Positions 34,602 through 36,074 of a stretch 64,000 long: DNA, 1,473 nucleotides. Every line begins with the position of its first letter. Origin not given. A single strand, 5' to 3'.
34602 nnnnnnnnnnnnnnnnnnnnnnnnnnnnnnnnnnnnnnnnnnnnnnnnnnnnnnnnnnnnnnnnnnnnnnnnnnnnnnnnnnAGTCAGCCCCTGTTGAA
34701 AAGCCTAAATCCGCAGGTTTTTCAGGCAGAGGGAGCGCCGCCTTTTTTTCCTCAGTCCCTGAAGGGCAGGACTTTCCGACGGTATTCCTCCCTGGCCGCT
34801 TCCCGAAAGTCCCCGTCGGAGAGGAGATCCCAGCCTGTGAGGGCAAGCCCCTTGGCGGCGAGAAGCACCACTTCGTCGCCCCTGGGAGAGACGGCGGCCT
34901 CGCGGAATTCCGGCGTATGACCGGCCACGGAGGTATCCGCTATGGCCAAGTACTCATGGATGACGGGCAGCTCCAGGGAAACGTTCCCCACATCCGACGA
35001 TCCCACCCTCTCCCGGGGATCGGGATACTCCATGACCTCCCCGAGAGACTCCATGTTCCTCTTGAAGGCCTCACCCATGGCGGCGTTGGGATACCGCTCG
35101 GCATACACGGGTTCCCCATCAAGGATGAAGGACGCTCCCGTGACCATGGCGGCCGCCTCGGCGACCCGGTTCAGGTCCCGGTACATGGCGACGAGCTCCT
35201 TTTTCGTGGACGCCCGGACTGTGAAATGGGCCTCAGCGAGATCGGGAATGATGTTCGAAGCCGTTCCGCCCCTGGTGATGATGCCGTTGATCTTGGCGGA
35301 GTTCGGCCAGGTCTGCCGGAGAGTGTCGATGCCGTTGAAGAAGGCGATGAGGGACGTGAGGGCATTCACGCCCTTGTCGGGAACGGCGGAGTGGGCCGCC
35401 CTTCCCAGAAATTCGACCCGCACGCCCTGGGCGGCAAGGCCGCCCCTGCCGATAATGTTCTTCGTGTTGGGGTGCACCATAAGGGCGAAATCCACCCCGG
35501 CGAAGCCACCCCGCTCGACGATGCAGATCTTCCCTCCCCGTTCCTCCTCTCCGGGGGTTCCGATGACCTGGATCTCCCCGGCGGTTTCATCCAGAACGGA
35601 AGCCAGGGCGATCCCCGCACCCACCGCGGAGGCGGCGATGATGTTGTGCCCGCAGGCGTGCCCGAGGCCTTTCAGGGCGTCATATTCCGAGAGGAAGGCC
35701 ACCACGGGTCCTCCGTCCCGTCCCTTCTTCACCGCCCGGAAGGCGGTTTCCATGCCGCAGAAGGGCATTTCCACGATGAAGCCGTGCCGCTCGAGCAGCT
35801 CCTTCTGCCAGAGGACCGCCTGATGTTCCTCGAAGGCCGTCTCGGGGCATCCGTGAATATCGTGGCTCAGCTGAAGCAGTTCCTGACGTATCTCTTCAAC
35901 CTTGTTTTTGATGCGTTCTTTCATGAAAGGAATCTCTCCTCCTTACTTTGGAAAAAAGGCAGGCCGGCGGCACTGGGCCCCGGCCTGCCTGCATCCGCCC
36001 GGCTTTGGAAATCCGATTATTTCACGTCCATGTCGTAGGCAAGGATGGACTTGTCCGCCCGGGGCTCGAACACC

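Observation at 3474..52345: Dispersed MITE-like repeat family with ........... termini, linked to gene relics and cassette boundaries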

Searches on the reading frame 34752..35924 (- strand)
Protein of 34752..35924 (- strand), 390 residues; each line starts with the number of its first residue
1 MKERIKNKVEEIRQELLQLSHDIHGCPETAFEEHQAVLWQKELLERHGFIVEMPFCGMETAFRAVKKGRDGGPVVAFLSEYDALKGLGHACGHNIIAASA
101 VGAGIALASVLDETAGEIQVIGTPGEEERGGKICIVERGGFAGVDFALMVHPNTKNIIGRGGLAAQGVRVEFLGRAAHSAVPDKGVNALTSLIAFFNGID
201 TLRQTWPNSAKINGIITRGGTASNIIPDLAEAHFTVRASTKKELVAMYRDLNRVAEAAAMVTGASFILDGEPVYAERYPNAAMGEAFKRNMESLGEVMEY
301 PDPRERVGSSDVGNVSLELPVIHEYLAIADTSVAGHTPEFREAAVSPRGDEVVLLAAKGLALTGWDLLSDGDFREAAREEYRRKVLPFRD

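Call 19: search_protein_families(library=pfam, proteins=[window:34752-35924:-], max_evalue=0.001)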
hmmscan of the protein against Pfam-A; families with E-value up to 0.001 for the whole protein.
window:34752-35924:- (390 aa): 2 families
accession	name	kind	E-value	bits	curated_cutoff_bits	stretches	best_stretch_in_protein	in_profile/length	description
PF07687.19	M20_dimer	-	5.7e-12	46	21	1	166-256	7-100/107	Peptidase dimerisation domain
PF01546.33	Peptidase_M20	-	1.3e-07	32.2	24.6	1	86-345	26-193/206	Peptidase family M20/M25/M40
